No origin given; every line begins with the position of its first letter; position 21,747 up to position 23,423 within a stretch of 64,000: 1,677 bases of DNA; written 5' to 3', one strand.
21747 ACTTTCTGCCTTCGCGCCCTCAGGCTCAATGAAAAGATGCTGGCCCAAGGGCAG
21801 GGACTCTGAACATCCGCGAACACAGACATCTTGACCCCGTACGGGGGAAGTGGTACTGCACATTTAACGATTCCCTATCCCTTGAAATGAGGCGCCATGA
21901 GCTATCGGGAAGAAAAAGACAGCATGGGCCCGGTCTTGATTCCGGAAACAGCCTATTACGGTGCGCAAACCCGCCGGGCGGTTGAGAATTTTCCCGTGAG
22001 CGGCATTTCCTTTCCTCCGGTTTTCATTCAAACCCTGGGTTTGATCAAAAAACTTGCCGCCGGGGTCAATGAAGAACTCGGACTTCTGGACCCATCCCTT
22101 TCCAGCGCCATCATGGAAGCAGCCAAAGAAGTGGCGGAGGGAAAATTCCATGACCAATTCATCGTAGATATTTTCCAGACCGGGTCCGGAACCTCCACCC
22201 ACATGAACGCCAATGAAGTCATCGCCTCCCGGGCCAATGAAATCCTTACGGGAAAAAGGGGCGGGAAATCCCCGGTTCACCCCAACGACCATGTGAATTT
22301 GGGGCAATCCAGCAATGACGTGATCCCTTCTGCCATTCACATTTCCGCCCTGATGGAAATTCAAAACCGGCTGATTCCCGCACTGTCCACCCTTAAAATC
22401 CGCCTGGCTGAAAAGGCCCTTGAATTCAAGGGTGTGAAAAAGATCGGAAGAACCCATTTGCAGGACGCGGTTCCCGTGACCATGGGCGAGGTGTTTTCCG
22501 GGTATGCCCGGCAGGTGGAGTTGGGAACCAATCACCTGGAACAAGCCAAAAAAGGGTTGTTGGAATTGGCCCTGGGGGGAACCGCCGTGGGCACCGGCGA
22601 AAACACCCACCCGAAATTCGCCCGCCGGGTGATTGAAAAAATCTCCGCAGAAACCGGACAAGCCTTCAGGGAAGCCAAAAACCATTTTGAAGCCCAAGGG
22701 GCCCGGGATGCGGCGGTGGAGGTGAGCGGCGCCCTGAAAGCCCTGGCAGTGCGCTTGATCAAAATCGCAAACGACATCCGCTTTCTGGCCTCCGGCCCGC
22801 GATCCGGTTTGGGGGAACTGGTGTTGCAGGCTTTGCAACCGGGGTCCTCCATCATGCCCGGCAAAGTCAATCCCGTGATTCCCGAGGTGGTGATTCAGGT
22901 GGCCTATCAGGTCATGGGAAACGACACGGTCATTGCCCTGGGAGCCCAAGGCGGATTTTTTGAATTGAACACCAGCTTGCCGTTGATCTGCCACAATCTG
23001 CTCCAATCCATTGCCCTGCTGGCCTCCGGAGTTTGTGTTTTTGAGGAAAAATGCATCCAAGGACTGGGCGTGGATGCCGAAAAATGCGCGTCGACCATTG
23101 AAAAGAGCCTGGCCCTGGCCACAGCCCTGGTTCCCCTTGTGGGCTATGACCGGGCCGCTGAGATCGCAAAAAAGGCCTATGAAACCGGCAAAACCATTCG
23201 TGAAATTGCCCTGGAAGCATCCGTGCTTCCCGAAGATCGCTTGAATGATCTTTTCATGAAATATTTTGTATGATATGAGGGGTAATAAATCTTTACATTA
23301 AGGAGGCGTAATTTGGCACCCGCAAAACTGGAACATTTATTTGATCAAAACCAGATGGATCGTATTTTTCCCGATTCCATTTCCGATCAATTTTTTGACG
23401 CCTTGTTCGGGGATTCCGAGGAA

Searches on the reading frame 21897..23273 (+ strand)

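Call 20: search_protein_families(library=pfam, proteins=[window:21897-23273:+], max_evalue=0.00001)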
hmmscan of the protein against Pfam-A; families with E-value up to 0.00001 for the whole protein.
window:21897-23273:+ (458 aa): 2 families
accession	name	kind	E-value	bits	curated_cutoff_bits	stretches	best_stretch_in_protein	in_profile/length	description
PF00206.25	Lyase_1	-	3.2e-92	309.7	27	1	16-341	6-312/312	Lyase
PF10415.14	FumaraseC_C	-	8.3e-17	61.8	32.5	1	407-453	1-47/54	Fumarase C C-terminus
